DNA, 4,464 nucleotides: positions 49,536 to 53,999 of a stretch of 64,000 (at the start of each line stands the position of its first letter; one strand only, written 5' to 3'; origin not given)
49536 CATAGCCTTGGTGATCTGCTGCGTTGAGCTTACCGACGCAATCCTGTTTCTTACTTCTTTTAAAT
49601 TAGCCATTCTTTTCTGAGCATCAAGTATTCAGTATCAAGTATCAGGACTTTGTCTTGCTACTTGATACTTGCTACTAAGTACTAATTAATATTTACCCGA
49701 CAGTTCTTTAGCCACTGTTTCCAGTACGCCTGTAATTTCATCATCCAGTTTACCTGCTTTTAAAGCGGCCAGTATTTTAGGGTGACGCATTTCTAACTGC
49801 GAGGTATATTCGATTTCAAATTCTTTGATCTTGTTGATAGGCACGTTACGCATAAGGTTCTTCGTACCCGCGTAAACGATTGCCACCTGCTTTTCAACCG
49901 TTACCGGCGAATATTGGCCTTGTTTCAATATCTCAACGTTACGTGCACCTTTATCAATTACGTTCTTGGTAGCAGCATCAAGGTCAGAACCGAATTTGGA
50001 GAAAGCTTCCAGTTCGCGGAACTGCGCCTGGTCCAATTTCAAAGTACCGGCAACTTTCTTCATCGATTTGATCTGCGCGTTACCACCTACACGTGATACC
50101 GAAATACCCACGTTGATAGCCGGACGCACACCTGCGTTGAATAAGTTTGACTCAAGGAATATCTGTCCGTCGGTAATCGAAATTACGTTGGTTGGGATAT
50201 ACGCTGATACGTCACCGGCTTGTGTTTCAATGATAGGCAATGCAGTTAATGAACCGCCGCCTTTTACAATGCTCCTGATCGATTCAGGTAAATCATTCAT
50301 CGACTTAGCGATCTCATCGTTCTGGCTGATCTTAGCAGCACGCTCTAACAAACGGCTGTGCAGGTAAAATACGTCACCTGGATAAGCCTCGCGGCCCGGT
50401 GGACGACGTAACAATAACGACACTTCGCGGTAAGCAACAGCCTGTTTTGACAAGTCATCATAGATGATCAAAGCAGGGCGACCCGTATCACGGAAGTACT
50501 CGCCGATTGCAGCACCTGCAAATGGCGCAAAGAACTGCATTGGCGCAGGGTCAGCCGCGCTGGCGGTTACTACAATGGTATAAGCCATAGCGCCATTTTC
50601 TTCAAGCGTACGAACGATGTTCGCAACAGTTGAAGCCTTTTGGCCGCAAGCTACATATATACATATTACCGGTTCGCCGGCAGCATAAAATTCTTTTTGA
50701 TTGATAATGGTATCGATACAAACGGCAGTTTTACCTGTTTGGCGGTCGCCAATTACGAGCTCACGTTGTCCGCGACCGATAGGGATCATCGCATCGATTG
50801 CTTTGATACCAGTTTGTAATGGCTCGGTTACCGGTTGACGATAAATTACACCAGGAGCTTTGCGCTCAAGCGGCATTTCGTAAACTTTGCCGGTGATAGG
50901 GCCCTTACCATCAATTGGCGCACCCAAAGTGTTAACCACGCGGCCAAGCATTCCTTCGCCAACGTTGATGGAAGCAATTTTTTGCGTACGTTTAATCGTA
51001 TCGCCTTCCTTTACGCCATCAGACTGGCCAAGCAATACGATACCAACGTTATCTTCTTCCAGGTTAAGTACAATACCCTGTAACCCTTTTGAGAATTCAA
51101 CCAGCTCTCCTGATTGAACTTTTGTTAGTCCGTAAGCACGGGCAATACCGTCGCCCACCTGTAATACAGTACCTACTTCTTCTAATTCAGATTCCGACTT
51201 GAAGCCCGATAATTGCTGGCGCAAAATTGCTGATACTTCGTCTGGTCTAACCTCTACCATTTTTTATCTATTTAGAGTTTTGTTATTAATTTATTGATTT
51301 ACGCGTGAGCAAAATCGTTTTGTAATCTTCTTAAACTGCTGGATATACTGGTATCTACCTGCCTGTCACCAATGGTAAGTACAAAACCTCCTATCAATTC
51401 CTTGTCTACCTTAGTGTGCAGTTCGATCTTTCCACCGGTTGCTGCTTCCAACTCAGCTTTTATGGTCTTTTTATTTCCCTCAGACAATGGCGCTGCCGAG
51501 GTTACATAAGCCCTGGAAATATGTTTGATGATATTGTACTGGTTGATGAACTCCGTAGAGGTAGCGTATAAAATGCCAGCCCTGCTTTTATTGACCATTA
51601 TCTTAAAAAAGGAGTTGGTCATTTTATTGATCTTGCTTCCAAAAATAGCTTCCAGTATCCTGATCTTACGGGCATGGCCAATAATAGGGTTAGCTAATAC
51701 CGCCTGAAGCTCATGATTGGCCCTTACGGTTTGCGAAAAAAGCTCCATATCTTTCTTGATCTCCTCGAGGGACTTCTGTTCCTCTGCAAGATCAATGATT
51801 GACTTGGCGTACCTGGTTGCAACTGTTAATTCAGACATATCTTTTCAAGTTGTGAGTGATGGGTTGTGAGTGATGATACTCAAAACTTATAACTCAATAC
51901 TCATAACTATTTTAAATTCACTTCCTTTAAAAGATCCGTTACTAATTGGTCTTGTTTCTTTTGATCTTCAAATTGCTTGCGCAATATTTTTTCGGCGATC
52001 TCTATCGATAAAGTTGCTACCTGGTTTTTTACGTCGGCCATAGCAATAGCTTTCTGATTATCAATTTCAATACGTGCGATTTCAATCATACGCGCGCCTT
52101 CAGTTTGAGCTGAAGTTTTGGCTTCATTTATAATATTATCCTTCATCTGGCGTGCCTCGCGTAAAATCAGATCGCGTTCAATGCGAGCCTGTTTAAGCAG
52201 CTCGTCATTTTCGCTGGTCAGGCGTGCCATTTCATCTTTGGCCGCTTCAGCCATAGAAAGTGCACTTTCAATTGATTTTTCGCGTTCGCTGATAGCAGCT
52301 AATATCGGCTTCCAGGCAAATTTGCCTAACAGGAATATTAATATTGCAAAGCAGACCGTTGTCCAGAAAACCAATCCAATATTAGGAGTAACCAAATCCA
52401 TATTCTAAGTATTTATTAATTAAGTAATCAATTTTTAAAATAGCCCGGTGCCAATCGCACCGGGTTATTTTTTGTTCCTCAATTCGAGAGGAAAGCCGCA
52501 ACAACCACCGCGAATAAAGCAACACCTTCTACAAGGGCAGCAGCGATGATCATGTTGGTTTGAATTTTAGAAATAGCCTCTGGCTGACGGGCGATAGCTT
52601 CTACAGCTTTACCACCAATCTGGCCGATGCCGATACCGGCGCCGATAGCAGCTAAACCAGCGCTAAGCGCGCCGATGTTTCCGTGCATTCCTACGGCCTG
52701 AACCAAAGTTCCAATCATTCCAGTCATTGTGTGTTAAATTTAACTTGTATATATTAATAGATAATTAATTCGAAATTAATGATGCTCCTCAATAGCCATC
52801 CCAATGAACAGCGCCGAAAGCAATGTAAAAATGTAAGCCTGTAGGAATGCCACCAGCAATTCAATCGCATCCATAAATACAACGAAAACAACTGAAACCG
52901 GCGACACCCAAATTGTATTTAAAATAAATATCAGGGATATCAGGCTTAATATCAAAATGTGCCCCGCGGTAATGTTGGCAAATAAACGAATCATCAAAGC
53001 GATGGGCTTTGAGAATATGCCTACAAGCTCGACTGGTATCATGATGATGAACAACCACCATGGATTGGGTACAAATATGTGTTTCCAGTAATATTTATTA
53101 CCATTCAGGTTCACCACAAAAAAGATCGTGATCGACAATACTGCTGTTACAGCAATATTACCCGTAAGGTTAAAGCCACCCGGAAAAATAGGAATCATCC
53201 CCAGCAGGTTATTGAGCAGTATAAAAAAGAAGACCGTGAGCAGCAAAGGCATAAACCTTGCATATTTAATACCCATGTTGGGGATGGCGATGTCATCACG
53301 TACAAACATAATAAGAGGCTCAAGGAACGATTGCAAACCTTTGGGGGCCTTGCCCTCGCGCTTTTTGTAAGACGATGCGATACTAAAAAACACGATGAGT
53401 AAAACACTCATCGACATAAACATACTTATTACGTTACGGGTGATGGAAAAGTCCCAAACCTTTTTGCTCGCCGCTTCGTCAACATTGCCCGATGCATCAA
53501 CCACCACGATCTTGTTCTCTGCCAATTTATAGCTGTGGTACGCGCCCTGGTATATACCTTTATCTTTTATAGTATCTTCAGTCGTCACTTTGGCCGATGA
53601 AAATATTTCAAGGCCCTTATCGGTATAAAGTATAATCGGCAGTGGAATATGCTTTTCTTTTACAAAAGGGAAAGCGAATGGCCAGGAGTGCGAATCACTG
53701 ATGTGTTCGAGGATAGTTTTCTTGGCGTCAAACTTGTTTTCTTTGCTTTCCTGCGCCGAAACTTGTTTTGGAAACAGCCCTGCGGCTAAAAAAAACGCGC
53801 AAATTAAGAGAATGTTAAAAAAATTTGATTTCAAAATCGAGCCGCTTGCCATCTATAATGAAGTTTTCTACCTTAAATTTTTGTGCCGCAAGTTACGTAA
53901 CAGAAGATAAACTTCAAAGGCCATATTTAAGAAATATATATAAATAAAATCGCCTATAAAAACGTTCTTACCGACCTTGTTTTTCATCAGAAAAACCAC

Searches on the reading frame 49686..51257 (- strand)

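Call 21: search_protein_families(library=pfam, proteins=[window:49686-51257:-], max_evalue=0.001)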
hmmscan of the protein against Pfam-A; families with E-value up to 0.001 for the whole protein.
window:49686-51257:- (523 aa): 3 families
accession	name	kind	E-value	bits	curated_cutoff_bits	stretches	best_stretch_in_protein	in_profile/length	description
PF00006.31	ATP-synt_ab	-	4.6e-78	262.1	29.5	1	150-388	1-213/213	ATP synthase alpha/beta family, nucleotide-binding domain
PF00306.32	ATP-synt_ab_C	-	1.9e-43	148.2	27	1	395-518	1-125/126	ATP synthase alpha/beta chain, C terminal domain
PF02874.29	ATP-synt_ab_N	-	8.8e-19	68.2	20.9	1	26-91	3-68/69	ATP synthase alpha/beta family, beta-barrel domain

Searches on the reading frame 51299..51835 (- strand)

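Call 68: search_protein_families(library=pfam, proteins=[window:51299-51835:-], max_evalue=0.00001)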
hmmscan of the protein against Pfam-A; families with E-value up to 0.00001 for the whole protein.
window:51299-51835:- (178 aa): 1 family
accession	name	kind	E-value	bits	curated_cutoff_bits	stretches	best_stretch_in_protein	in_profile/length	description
PF00213.23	OSCP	-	7.2e-47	160.1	22.3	1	5-174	1-171/172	ATP synthase delta (OSCP) subunit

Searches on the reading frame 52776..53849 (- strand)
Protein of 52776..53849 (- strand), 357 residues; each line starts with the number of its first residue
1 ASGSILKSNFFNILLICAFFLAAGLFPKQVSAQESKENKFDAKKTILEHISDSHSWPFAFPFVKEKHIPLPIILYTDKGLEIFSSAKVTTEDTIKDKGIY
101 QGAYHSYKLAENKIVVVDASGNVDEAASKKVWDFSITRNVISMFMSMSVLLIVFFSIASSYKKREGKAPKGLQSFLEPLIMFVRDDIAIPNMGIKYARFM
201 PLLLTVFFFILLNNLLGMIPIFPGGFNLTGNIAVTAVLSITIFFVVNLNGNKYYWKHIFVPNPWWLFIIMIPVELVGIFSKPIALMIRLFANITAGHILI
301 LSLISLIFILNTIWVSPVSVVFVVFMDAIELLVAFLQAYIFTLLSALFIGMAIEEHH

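Call 68: search_protein_families(library=pfam, proteins=[window:52776-53849:-], max_evalue=0.00001)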
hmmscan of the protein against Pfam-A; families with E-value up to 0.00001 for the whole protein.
window:52776-53849:- (357 aa): 1 family
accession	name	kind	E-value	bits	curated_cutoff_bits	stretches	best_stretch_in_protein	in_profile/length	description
PF00119.25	ATP-synt_A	-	1.2e-57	195.7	33.9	1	143-349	4-216/217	ATP synthase A chain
